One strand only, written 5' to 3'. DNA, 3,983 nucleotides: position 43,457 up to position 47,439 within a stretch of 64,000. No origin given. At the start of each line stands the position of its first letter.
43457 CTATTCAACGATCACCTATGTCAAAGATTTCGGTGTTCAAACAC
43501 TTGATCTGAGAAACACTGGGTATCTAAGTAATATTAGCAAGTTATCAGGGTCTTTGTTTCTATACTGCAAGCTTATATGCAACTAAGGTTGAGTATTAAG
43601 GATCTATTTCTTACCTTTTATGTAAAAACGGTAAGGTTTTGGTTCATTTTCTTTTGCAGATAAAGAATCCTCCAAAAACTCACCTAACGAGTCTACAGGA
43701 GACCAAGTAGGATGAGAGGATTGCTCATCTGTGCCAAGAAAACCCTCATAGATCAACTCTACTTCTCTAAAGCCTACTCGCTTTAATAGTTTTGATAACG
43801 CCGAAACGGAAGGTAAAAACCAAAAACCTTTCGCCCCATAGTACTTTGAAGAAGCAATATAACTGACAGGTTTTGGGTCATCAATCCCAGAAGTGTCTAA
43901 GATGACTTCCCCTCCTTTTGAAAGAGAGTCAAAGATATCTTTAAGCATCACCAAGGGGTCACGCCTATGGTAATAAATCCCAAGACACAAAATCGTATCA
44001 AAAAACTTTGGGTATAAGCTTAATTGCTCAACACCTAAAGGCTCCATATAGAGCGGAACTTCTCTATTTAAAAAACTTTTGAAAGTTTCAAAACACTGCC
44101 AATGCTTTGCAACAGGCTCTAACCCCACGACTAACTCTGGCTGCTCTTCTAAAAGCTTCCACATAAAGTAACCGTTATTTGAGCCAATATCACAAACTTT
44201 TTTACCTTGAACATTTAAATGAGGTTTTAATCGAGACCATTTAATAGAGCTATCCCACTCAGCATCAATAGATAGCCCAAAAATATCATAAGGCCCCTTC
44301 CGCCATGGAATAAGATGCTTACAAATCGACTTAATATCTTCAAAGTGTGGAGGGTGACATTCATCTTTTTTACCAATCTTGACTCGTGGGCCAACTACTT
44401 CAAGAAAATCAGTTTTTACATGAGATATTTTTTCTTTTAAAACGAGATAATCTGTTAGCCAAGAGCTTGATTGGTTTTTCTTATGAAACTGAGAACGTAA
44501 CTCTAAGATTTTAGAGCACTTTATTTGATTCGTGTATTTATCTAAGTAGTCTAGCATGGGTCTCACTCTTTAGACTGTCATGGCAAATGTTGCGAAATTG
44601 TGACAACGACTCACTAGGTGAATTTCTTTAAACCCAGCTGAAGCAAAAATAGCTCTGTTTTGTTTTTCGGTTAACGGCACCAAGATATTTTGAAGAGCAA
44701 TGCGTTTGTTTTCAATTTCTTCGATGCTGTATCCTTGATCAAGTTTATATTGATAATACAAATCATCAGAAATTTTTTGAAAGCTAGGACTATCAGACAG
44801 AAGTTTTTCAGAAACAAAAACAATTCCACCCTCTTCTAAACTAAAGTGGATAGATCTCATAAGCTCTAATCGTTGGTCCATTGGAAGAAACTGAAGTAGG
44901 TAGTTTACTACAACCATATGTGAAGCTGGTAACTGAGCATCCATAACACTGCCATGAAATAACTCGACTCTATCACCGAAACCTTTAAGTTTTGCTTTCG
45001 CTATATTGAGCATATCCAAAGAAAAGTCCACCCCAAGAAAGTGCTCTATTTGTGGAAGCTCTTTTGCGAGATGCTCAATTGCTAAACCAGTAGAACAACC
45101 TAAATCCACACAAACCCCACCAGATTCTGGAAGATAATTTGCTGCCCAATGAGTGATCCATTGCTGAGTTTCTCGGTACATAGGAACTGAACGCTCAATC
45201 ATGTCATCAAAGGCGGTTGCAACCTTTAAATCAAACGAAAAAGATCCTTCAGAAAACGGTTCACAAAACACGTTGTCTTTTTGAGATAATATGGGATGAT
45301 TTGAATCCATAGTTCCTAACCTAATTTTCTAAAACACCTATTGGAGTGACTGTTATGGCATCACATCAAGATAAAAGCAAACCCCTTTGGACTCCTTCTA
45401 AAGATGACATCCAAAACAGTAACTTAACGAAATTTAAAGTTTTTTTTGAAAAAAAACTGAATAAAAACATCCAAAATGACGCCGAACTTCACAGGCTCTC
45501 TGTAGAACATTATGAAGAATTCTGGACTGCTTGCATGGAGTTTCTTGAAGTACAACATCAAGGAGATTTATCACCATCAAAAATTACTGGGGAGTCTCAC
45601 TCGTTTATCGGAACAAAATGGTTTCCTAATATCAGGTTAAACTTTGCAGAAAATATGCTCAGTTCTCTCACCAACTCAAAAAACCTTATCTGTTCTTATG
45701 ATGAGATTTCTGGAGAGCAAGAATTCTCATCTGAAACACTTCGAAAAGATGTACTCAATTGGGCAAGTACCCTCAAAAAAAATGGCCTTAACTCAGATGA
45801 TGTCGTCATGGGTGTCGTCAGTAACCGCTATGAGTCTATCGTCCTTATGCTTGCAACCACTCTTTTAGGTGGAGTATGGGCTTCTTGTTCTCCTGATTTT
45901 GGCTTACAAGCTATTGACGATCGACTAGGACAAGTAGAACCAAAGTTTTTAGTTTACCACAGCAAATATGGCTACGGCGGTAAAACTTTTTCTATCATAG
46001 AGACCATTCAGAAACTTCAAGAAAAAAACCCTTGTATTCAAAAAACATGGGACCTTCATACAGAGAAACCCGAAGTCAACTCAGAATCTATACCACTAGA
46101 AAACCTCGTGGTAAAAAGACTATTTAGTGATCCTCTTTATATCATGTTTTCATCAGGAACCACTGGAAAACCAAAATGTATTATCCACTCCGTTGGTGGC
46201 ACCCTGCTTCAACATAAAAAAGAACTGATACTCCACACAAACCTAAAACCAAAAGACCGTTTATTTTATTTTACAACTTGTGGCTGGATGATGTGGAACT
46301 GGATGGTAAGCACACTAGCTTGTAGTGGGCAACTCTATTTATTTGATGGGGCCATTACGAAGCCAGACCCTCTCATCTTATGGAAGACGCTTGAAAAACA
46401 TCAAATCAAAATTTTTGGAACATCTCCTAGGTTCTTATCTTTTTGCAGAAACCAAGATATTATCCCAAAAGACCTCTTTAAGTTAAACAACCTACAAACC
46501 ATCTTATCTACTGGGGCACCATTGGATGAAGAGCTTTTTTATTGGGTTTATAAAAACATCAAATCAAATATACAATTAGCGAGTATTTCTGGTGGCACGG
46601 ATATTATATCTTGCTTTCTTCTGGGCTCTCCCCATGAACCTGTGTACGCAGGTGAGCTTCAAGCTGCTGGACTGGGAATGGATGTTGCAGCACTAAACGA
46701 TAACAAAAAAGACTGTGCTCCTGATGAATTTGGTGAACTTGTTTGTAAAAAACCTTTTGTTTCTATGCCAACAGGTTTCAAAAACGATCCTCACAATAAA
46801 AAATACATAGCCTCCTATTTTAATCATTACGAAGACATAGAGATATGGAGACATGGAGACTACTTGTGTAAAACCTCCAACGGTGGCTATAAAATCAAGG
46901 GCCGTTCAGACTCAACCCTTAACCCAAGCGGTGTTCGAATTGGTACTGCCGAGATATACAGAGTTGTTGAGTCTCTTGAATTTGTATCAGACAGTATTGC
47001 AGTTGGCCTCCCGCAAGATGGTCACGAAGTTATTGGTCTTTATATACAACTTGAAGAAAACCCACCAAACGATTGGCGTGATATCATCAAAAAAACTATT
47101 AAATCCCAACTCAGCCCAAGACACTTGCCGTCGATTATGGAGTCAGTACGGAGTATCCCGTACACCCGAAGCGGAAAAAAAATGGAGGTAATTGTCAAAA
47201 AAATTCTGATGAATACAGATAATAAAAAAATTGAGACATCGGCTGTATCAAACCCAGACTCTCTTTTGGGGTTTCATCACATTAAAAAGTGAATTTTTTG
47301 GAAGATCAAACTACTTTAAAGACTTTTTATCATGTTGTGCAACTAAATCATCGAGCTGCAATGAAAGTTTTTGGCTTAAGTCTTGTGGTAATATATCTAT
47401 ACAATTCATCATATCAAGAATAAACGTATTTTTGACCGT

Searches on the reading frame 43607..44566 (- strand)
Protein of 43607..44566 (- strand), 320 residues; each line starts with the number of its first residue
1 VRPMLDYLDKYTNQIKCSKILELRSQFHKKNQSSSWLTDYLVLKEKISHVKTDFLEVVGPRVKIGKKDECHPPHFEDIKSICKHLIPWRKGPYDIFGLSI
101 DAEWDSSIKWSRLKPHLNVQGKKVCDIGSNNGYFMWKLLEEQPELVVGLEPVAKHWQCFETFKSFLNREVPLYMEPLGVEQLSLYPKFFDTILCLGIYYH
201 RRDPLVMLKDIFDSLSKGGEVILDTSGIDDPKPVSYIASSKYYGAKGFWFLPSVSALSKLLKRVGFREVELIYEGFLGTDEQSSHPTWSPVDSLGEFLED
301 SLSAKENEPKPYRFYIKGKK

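Call 53: search_protein_families(library=pfam, proteins=[window:43607-44566:-], max_evalue=0.01)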
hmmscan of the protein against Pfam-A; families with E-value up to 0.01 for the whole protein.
window:43607-44566:- (320 aa): 4 families
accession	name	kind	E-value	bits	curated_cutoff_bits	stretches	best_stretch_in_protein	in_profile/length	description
PF08003.17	Methyltransf_9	-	1.6e-68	231.5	23.8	1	25-320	19-315/315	Protein of unknown function (DUF1698)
PF13489.12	Methyltransf_23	-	1.8e-10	41.2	27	1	118-270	20-163/164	Methyltransferase domain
PF08242.18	Methyltransf_12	-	0.0057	17.8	30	0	126-220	2-97/98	Methyltransferase domain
PF13847.12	Methyltransf_31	-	0.0082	16.3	27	0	120-233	3-119/145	Methyltransferase domain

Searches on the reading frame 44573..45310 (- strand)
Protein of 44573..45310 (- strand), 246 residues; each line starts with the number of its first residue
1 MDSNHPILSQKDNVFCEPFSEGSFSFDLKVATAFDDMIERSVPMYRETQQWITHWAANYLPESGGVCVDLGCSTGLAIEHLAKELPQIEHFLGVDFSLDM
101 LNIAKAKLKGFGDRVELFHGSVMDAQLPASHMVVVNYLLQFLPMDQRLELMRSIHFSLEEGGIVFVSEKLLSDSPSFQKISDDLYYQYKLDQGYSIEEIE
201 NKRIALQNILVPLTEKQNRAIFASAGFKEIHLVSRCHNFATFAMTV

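Call 53: search_protein_families(library=pfam, proteins=[window:44573-45310:-], max_evalue=0.01)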
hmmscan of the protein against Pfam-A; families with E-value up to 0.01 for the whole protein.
window:44573-45310:- (246 aa): 9 families
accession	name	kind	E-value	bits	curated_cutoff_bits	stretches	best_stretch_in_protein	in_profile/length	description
PF13649.12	Methyltransf_25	-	8.6e-13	49.2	27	1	68-162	2-97/97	Methyltransferase domain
PF08242.18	Methyltransf_12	-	3.3e-11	44.2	30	1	68-163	1-97/98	Methyltransferase domain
PF08241.18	Methyltransf_11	-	9.5e-09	36.2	21.2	1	68-165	1-94/95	Methyltransferase domain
PF13489.12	Methyltransf_23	-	9.6e-07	29.1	27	1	61-191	20-124/164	Methyltransferase domain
PF01209.24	Ubie_methyltran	-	8e-06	25.8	20.1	1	29-179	15-164/233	ubiE/COQ5 methyltransferase family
PF13847.12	Methyltransf_31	-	1.5e-05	25.1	27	1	63-168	3-111/145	Methyltransferase domain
PF00891.24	Methyltransf_2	-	6e-05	22.9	22.3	1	67-179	66-177/210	O-methyltransferase domain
PF09243.16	Rsm22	-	0.0057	16.6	23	1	57-164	31-137/275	Mitochondrial small ribosomal subunit Rsm22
PF05175.20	MTS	-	0.0065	16.6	23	0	60-135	27-104/170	Methyltransferase small domain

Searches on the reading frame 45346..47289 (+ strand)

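Call 28: search_protein_families(library=ncbifam, proteins=[window:45346-47289:+], max_evalue=0.00001)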
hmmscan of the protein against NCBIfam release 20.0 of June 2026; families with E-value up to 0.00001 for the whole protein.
window:45346-47289:+ (648 aa): 50 families (the best 25 are shown)
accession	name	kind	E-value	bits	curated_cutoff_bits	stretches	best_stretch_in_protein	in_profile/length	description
NF002937.0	PRK03584.1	subfamily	3.4e-211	702.9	639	1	10-646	3-651/657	acetoacetate--CoA ligase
TIGR01217.1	ac_ac_CoA_syn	equivalog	1.7e-184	614.7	520.9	1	10-646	2-647/652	acetoacetate--CoA ligase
NF001208.0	PRK00174.1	subfamily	1.8e-62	211.6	657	1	23-639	7-637/649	acetate--CoA ligase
TIGR02188.1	Ac_CoA_lig_AcsA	equivalog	5.5e-61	206.6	724.95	1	41-639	3-622/629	acetate--CoA ligase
NF007815.0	PRK10524.1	equivalog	2e-44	152.1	955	1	46-631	5-613/629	propionate--CoA ligase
TIGR02316.1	propion_prpE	equivalog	2.7e-36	125.4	827.4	2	261-630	232-611/628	propionate--CoA ligase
NF003313.0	PRK04319.1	equivalog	8.2e-36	123.4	729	1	113-625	61-565/574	acetate--CoA ligase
NF047394.1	AcylCoAsynMbcS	equivalog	1.6e-30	106.2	850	1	111-619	26-518/525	acyl-CoA synthetase MbcS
TIGR01733.1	AA-adenyl-dom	subfamily_domain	2.4e-29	102.4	317.4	1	131-551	4-408/409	amino acid adenylation domain-containing protein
NF004837.0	PRK06187.1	subfamily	2.8e-22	78.7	476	1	124-620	31-521/531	long-chain-fatty-acid--CoA ligase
TIGR03098.1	ligase_PEP_1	hypoth_equivalog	3.2e-21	75.4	592.35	1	124-612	23-509/517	acyl-CoA ligase (AMP-forming), exosortase A system-associated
NF003417.0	PRK04813.1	subfamily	3.4e-18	65.5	476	2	124-372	26-254/505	D-alanine--poly(phosphoribitol) ligase subunit DltA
NF053567.1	HBDA_AROS1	equivalog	2.3e-15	55.9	1000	1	264-621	174-519/523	3-hydroxybenzoate--CoA ligase HbdA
TIGR02262.1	benz_CoA_lig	subfamily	3.2e-15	55.9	375.25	1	262-611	162-499/508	benzoate-CoA ligase family protein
TIGR01734.1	D-ala-DACP-lig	equivalog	4.4e-15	55.2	559.85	1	445-611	326-492/504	D-alanine--poly(phosphoribitol) ligase subunit DltA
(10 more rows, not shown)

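Call 53: search_protein_families(library=pfam, proteins=[L007:8462-8809:+], max_evalue=0.01)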
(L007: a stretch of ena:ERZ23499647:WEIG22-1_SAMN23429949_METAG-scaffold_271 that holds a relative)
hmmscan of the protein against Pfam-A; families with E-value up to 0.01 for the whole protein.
L007:8462-8809:+ (116 aa): 0 families
